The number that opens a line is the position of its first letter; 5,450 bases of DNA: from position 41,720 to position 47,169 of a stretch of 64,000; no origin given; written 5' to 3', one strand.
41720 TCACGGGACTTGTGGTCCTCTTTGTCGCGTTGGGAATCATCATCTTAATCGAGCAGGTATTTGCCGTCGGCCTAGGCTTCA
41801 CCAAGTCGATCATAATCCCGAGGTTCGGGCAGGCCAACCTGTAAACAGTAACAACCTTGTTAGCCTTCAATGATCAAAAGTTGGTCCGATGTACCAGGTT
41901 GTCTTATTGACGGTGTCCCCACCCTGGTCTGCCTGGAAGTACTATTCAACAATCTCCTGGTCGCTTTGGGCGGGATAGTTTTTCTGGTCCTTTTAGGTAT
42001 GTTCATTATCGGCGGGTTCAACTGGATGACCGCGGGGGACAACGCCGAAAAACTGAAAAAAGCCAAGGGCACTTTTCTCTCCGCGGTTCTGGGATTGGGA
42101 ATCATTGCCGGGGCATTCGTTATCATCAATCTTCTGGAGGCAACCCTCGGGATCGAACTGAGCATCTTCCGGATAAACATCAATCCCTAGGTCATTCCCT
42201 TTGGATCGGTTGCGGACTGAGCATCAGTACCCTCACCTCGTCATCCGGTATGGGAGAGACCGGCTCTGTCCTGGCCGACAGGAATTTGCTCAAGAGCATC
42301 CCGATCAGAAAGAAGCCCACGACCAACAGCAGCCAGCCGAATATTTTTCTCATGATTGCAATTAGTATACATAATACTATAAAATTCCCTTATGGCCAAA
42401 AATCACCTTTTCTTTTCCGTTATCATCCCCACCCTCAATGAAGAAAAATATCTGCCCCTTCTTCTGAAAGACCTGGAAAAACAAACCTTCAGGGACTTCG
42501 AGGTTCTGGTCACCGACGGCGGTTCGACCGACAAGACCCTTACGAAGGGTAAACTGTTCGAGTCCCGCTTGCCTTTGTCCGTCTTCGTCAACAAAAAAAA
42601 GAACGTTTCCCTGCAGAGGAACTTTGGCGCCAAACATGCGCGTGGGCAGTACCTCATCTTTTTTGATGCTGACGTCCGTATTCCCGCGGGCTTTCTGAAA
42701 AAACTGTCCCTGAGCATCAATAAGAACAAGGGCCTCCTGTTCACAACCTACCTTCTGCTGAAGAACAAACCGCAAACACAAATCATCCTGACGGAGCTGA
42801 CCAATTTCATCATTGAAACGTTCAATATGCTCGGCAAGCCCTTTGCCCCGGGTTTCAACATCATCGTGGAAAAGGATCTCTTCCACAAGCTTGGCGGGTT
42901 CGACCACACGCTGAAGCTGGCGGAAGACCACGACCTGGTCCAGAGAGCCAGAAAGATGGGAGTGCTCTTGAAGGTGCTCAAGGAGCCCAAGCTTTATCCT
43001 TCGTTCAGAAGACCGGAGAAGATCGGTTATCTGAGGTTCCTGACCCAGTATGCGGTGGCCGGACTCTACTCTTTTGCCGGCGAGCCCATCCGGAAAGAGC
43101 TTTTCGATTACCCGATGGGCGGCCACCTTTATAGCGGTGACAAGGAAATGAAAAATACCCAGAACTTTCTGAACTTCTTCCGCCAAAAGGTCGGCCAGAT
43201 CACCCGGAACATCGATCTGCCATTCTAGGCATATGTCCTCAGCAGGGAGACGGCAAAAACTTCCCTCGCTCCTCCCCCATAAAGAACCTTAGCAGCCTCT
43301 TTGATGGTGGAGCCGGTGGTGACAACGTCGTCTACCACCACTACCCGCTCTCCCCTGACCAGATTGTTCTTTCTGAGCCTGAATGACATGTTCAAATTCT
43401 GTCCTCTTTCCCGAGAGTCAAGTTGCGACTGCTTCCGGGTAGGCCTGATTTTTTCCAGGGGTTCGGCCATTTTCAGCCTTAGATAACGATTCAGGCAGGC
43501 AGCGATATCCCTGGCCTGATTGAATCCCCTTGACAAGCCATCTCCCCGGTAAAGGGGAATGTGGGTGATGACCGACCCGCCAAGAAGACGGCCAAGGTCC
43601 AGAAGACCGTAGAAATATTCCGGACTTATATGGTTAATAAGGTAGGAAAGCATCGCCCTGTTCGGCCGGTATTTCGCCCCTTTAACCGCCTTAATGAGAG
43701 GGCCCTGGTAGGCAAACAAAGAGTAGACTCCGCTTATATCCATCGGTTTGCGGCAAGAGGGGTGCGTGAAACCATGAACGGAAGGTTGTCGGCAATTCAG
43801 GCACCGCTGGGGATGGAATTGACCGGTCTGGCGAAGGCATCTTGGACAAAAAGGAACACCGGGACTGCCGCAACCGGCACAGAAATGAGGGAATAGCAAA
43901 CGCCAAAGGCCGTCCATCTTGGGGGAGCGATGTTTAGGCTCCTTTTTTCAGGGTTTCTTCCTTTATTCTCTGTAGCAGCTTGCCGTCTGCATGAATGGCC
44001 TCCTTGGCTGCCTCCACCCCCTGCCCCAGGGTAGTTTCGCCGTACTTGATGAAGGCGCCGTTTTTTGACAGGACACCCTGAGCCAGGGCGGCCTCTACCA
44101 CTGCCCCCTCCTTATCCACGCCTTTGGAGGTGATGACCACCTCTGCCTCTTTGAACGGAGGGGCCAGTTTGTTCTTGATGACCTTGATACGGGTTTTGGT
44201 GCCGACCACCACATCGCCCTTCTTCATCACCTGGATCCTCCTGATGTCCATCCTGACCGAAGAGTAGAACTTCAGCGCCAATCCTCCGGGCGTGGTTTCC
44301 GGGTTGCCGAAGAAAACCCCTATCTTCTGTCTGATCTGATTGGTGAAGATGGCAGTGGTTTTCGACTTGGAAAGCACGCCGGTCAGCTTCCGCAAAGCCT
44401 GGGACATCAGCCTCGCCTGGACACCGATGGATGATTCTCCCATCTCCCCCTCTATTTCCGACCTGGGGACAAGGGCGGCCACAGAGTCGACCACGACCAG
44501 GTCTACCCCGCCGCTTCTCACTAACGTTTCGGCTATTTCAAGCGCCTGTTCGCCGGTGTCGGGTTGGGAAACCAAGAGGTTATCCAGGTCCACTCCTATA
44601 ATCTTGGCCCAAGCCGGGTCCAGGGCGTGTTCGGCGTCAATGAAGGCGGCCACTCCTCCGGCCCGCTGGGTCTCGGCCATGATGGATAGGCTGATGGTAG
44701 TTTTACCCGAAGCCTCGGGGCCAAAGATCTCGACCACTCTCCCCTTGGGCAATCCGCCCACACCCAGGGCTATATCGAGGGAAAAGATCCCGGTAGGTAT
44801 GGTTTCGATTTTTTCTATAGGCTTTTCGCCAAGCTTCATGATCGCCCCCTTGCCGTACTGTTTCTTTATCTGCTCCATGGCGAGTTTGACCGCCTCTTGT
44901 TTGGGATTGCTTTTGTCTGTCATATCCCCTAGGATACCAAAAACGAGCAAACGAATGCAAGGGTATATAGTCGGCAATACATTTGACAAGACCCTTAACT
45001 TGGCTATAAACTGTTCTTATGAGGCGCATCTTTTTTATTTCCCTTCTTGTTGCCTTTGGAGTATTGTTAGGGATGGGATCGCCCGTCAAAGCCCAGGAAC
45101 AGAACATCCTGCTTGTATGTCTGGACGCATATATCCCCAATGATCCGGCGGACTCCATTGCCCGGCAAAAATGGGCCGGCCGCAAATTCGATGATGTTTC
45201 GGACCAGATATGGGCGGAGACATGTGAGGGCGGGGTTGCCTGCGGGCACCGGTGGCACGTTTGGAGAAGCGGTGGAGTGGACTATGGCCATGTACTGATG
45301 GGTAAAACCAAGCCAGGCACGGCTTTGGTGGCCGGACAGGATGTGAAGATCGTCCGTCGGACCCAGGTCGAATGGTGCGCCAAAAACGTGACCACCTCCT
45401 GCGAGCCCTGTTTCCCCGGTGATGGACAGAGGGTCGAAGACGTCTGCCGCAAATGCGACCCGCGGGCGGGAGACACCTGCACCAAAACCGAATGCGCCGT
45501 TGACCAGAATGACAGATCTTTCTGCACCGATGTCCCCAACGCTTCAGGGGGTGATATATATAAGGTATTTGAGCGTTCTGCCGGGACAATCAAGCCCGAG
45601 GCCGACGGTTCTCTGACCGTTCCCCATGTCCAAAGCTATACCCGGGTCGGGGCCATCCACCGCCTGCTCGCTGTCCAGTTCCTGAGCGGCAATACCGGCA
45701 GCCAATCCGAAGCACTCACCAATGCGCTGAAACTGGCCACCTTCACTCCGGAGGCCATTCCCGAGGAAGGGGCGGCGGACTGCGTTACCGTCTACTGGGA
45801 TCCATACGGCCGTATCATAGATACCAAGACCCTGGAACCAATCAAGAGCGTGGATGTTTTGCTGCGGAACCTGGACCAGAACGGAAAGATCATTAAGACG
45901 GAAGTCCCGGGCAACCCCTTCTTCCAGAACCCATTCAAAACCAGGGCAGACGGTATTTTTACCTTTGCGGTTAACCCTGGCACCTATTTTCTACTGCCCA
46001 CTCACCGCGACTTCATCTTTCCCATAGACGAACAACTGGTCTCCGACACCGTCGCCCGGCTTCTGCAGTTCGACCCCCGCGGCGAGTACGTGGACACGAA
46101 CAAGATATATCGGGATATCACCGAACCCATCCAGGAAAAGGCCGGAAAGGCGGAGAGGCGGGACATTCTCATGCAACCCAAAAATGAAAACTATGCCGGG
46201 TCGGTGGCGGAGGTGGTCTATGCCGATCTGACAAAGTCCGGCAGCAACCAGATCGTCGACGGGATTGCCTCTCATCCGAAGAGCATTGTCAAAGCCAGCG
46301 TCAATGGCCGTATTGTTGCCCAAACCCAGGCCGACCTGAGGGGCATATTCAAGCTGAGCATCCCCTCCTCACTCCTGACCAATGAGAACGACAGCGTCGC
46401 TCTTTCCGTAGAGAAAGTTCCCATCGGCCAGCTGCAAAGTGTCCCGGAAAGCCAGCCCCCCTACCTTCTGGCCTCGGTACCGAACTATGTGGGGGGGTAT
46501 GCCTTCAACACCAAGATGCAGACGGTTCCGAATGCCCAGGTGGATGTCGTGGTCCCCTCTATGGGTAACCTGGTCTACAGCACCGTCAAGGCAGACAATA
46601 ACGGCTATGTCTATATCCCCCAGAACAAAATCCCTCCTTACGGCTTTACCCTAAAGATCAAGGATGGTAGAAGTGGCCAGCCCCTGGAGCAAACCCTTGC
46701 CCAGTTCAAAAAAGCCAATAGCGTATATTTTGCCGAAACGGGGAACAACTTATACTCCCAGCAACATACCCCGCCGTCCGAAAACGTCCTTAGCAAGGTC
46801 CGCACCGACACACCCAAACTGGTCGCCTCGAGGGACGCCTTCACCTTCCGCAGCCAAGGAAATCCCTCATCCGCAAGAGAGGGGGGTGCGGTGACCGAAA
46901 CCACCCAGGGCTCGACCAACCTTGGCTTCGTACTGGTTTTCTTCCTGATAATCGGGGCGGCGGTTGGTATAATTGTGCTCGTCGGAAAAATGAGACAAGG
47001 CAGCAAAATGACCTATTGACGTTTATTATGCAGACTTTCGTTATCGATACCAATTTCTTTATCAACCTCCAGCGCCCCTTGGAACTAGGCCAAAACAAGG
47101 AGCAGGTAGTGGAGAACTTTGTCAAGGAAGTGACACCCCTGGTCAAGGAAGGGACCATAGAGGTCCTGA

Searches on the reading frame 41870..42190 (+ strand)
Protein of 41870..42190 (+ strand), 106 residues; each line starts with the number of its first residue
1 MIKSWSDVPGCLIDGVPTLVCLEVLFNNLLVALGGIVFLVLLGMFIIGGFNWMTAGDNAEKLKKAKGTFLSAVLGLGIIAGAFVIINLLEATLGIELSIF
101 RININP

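Call 3: search_protein_families(library=pfam, proteins=[window:41870-42190:+], max_evalue=1)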
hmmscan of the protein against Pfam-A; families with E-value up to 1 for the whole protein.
window:41870-42190:+ (106 aa): 3 families
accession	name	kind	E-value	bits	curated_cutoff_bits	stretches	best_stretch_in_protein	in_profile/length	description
PF18895.5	T4SS_pilin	-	1.9e-10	41.1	26.6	1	23-89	6-71/71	Type IV secretion system pilin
PF04956.18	TrbC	-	0.015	15.9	27.9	1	25-88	40-97/98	TrbC/VIRB2 pilin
PF19297.4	QcrA_N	-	0.098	12.5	27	1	29-99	58-128/222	QcrA subunit N-terminal region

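Call 4: search_protein_families(library=ncbifam, proteins=[window:41870-42190:+], max_evalue=1)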
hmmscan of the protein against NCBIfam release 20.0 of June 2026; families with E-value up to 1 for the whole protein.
window:41870-42190:+ (106 aa): 2 families
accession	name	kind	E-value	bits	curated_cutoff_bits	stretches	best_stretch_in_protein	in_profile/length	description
NF045849.1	ICE_MMCAP2_0565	equivalog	3.3e-06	26.7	40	1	27-91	14-78/80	Mbov_0395 family pilin-like conjugal transfer protein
NF033218.1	anchor_AmaP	equivalog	0.083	12.7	55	1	26-89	4-66/166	alkaline shock response membrane anchor protein AmaP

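Call 14: find_encoding_contigs(protein=window:41870-42190:+, flank=10000, max_places=6)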
Protein window:41870-42190:+ (106 aa): 4 contigs read that carry it; 3 places shown.
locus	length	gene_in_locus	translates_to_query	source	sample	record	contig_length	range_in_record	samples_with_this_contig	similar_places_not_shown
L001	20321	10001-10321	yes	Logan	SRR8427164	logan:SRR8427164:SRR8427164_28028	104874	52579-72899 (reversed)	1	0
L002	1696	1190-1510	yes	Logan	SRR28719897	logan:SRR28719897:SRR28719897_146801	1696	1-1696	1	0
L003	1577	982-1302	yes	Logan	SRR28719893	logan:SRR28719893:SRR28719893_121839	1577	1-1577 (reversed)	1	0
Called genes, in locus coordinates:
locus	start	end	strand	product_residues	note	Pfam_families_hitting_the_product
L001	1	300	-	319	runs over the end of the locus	PF01745:IPT (weak), PF01715:IPPT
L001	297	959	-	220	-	PF02481:DNA_processg_A, PF18306:LDcluster4 (weak)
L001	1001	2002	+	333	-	PF00389:2-Hacid_dh, PF02826:2-Hacid_dh_C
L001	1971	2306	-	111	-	PF18895:T4SS_pilin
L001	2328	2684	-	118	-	-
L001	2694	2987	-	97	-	PF18895:T4SS_pilin (weak)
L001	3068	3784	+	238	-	PF01255:Prenyltransf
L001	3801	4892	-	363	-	PF23459:S1_RRP5 (faint), PF00575:S1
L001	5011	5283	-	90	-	PF00216:Bac_DNA_binding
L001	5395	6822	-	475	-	PF12072:RNase_Y_N, PF00013:KH_1 (weak), PF01966:HD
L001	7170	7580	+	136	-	-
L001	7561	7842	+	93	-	PF18901:DUF5657 (faint)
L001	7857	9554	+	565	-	-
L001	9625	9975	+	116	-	PF18895:T4SS_pilin (weak)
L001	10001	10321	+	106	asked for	PF18895:T4SS_pilin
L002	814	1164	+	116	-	PF18895:T4SS_pilin (weak)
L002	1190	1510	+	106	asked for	PF18895:T4SS_pilin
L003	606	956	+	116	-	PF18895:T4SS_pilin (weak)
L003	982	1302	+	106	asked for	PF18895:T4SS_pilin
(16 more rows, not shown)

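Call 92: search_protein_families(library=phrogs, proteins=[window:41870-42190:+], max_evalue=0.01)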
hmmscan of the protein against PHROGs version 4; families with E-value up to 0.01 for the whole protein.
window:41870-42190:+ (106 aa): 0 families

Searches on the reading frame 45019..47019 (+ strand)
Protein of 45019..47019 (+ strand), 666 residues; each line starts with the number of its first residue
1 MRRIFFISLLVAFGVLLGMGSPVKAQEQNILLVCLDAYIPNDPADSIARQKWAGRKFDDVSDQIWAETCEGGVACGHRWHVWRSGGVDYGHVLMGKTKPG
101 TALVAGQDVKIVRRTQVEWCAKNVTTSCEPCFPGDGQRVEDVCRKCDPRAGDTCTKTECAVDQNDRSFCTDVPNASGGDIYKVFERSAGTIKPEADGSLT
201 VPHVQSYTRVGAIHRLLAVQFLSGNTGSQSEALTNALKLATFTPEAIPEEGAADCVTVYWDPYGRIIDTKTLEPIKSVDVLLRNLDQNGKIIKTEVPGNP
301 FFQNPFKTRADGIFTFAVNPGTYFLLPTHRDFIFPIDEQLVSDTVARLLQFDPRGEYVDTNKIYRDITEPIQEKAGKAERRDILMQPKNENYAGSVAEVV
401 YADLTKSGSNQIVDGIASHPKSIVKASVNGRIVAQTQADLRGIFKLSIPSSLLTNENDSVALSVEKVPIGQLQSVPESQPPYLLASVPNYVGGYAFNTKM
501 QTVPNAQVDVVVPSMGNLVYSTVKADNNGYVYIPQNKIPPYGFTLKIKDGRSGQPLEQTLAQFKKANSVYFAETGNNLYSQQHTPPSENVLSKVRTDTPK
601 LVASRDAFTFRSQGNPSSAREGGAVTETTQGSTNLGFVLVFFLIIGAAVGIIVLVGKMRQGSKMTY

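Call 7: search_protein_families(library=pfam, proteins=[window:45019-47019:+], max_evalue=0.001)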
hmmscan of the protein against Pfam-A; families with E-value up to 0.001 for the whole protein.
window:45019-47019:+ (666 aa): 0 families

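Call 34: search_protein_families(library=pfam, proteins=[window:45019-47019:+], max_evalue=0.1)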
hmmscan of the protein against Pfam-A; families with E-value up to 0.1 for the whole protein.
window:45019-47019:+ (666 aa): 1 family
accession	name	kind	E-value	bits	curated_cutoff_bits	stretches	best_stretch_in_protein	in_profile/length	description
PF15400.11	TEX33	-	0.014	16.2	27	0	356-438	18-96/138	Testis-expressed sequence 33 protein family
